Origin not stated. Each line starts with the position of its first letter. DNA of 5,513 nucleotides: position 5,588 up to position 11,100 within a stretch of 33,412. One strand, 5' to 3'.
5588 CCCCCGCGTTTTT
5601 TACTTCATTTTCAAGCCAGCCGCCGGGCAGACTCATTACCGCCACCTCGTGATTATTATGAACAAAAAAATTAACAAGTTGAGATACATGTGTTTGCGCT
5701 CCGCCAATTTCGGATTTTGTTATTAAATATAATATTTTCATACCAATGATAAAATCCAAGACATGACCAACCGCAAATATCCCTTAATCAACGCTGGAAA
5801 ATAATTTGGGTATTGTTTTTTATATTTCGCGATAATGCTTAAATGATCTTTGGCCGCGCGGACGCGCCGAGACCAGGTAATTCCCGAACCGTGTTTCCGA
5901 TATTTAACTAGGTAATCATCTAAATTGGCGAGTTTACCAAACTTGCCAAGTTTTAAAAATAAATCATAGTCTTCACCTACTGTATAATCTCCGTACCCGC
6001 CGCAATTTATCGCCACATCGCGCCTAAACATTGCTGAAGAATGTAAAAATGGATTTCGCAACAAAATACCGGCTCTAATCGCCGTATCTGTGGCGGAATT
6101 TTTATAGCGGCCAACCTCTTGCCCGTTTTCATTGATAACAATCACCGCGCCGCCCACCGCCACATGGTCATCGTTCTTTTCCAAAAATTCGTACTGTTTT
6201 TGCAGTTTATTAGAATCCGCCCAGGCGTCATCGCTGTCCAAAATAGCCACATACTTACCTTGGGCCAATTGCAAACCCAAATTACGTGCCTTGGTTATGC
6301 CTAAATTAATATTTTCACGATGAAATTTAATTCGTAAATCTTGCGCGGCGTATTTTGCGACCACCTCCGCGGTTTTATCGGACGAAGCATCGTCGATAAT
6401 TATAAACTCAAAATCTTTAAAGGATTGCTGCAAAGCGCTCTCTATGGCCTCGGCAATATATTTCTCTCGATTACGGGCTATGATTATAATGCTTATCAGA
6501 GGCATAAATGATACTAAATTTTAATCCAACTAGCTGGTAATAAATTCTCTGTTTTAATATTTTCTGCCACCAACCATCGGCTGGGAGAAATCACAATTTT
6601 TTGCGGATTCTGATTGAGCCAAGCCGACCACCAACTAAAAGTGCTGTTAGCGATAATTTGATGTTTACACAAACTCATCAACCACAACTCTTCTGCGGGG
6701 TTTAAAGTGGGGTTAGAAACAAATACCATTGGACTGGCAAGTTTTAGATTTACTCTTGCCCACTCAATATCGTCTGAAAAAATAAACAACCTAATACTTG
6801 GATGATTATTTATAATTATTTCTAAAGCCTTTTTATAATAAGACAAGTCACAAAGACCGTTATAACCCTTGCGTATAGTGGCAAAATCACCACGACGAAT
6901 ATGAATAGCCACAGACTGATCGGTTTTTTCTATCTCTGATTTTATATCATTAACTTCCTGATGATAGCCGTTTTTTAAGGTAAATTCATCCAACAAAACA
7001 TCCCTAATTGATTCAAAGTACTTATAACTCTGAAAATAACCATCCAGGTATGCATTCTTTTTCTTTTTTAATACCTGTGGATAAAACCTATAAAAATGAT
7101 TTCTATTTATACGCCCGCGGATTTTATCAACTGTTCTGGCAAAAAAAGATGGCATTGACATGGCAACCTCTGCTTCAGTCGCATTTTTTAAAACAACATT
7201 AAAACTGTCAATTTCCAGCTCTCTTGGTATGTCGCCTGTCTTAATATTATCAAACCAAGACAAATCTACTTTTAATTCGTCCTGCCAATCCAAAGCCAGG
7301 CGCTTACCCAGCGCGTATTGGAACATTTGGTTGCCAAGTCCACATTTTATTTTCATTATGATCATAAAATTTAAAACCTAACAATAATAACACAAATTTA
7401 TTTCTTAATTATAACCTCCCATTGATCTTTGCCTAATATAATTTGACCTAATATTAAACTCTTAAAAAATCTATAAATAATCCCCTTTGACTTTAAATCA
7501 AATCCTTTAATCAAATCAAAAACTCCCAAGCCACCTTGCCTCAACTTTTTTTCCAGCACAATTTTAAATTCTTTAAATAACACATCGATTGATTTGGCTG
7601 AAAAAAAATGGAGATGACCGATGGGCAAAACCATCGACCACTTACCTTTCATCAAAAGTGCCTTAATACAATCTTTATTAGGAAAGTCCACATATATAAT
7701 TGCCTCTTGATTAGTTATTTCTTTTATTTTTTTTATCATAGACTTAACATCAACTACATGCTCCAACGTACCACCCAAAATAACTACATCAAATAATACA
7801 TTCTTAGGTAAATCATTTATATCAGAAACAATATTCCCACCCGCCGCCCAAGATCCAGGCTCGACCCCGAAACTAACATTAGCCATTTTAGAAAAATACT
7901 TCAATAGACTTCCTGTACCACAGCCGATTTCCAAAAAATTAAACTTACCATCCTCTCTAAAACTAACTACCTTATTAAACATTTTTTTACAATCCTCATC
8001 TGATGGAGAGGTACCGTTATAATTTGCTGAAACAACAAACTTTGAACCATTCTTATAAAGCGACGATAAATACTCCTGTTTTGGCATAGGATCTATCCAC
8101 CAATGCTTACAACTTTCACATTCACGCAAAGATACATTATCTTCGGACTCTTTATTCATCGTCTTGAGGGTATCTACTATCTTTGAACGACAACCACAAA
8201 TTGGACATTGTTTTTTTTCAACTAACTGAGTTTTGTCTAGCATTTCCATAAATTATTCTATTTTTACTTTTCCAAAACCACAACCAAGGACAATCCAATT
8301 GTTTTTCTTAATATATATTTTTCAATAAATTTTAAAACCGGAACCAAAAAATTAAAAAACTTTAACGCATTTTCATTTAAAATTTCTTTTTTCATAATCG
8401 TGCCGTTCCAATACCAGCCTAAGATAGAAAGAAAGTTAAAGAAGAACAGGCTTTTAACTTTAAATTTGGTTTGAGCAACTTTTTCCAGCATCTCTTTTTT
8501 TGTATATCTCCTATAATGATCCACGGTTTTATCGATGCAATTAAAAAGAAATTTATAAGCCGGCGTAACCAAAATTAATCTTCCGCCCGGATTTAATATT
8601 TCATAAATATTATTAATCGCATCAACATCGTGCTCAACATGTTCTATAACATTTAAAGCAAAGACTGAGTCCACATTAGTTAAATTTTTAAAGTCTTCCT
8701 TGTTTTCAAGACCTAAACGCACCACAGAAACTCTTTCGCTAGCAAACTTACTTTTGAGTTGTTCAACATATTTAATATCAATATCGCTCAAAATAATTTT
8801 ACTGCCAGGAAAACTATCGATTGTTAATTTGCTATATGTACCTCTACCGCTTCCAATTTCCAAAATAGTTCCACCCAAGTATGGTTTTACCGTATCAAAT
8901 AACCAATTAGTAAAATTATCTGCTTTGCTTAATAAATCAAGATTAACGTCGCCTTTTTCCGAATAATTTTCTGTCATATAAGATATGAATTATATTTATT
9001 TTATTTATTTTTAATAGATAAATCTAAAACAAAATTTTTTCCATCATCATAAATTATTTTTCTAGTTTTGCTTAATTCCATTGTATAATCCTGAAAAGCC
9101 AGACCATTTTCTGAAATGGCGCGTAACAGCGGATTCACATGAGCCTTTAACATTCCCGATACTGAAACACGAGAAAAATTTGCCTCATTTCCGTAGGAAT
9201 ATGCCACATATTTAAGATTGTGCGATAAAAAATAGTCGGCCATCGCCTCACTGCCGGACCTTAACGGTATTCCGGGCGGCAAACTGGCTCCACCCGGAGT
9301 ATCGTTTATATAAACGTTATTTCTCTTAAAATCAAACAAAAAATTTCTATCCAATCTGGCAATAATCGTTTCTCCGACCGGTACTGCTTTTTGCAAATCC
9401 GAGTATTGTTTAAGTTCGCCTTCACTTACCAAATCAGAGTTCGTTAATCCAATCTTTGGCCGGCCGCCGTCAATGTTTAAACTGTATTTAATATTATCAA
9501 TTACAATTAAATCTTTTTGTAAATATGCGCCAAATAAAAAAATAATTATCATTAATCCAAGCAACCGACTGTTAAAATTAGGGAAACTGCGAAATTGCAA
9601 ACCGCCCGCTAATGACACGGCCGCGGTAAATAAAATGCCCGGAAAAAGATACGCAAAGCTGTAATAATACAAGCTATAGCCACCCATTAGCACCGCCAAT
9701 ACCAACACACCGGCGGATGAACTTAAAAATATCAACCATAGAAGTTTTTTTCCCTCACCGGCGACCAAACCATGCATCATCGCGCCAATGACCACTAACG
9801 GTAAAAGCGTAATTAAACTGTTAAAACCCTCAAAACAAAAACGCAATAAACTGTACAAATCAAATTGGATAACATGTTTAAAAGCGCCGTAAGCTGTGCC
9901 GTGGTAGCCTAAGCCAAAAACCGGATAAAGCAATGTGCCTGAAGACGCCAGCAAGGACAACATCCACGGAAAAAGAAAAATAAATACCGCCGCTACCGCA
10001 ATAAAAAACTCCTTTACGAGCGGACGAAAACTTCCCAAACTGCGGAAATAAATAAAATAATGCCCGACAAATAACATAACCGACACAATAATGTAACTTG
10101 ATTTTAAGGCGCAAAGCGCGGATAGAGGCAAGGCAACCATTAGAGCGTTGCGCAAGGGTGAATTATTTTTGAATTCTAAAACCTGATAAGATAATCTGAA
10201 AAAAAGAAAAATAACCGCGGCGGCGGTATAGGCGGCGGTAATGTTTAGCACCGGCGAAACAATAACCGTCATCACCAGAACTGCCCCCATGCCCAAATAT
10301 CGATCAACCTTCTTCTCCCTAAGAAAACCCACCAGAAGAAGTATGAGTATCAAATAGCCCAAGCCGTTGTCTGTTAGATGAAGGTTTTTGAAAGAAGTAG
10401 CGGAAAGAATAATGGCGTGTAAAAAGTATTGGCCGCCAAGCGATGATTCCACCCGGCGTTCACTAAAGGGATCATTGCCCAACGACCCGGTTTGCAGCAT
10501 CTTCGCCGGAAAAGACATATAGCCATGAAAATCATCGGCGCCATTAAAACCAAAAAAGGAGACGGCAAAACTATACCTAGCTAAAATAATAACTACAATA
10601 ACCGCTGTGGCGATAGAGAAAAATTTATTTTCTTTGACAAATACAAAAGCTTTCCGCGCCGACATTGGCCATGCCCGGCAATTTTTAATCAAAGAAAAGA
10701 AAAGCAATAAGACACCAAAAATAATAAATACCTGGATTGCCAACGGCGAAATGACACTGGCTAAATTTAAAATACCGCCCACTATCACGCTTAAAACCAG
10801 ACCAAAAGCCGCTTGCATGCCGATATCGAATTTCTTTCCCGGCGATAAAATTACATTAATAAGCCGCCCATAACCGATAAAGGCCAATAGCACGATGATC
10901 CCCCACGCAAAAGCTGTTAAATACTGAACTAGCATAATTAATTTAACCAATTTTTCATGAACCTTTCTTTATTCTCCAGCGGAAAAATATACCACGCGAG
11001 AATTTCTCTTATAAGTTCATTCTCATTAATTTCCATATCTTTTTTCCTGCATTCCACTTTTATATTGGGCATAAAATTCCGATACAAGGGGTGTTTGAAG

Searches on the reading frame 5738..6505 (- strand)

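Call 7: search_protein_families(library=pfam, proteins=[window:5738-6505:-], max_evalue=0.001)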
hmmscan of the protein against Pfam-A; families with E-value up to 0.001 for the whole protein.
window:5738-6505:- (255 aa): 5 families
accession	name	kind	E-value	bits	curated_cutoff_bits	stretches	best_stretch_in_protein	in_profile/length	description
PF00535.33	Glycos_transf_2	-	2.8e-37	128.7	23.3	1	5-164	1-163/168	Glycosyl transferase family 2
PF10111.15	Glyco_tranf_2_2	-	3.6e-19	69.8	27.3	1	6-205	2-218/276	Glycosyltransferase like family 2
PF13641.12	Glyco_tranf_2_3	-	1.4e-10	42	27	1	4-184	3-192/230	Glycosyltransferase like family 2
PF13632.12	Glyco_trans_2_3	-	8.5e-05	22.9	27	1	85-192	1-112/198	Glycosyl transferase family group 2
PF13704.12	Glyco_tranf_2_4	-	0.00026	21.9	27.5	1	11-93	1-82/98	Glycosyl transferase family 2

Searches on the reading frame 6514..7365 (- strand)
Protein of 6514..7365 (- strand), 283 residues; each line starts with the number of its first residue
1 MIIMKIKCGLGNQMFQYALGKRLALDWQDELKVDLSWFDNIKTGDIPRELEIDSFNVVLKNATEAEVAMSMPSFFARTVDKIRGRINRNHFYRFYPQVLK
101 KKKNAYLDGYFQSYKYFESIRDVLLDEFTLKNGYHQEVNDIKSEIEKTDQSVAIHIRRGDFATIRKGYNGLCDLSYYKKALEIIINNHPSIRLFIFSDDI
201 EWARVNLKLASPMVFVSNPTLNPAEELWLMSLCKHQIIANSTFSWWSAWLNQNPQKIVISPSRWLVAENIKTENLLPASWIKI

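Call 7: search_protein_families(library=pfam, proteins=[window:6514-7365:-], max_evalue=0.001)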
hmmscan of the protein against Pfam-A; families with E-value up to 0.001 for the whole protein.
window:6514-7365:- (283 aa): 1 family
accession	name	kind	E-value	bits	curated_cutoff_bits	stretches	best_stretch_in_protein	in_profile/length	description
PF01531.22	Glyco_transf_11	-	8.3e-33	114.3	23.9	1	83-281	104-295/298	Glycosyl transferase family 11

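Call 23: search_protein_families(library=ncbifam, proteins=[window:6514-7365:-], max_evalue=1e-10)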
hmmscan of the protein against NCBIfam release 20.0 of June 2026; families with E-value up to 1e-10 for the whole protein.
window:6514-7365:- (283 aa): 0 families

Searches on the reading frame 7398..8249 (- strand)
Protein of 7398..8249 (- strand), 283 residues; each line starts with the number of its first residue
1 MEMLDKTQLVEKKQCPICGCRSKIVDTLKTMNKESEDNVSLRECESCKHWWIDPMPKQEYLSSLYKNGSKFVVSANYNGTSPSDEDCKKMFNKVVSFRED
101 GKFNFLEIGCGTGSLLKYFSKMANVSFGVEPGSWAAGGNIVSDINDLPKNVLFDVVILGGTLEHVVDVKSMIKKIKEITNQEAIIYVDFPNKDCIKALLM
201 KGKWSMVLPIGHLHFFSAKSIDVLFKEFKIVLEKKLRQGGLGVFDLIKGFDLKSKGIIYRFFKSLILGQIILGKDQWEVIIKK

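Call 7: search_protein_families(library=pfam, proteins=[window:7398-8249:-], max_evalue=0.001)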
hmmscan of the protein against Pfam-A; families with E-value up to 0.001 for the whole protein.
window:7398-8249:- (283 aa): 6 families
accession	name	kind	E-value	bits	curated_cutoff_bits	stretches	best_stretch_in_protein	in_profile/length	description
PF13489.12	Methyltransf_23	-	6e-16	59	27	1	104-228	25-157/164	Methyltransferase domain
PF08241.18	Methyltransf_11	-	2.7e-06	28.4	21.2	1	106-186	1-94/95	Methyltransferase domain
PF08242.18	Methyltransf_12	-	3.3e-06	28.2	30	1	106-183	1-96/98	Methyltransferase domain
PF13649.12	Methyltransf_25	-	7.2e-06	27.1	27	0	106-123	2-19/97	Methyltransferase domain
PF13847.12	Methyltransf_31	-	1.1e-05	25.6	27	0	141-191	60-113/145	Methyltransferase domain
PF07021.18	MetW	-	0.00015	21.9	21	0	104-209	16-134/193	Methionine biosynthesis protein MetW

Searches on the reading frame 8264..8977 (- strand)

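Call 7: search_protein_families(library=pfam, proteins=[window:8264-8977:-], max_evalue=0.001)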
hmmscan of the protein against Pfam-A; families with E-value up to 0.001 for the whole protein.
window:8264-8977:- (237 aa): 8 families
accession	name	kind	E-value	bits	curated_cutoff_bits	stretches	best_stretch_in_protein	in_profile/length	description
PF08242.18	Methyltransf_12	-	7e-13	49.6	30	1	39-134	1-98/98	Methyltransferase domain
PF08241.18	Methyltransf_11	-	1.1e-09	39.2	21.2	1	39-136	1-95/95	Methyltransferase domain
PF13847.12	Methyltransf_31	-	2e-09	37.7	27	1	36-172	5-127/145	Methyltransferase domain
PF13649.12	Methyltransf_25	-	2.6e-09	38.1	27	1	38-132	1-97/97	Methyltransferase domain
PF13489.12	Methyltransf_23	-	9e-08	32.5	27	1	35-154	23-124/164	Methyltransferase domain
PF02353.26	CMAS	-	1.2e-05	25.2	27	1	33-138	61-166/273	Mycolic acid cyclopropane synthetase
PF08003.17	Methyltransf_9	-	8e-05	22.2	23.8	1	25-138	102-219/315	Protein of unknown function (DUF1698)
PF05175.20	MTS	-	0.0004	20.5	23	0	18-158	15-160/170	Methyltransferase small domain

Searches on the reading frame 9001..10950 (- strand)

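Call 7: search_protein_families(library=pfam, proteins=[window:9001-10950:-], max_evalue=0.001)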
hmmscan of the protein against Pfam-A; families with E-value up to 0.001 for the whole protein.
window:9001-10950:- (649 aa): 0 families

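Call 36: search_protein_families(library=ncbifam, proteins=[window:9001-10950:-], max_evalue=0.00001)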
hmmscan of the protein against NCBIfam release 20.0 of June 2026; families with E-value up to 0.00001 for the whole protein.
window:9001-10950:- (649 aa): 1 family
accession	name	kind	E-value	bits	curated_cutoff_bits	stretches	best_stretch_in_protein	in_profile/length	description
NF047510.1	LIC_10190_fam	subfamily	8.8e-06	24.7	100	1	180-347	155-316/424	LIC_10190 family membrane protein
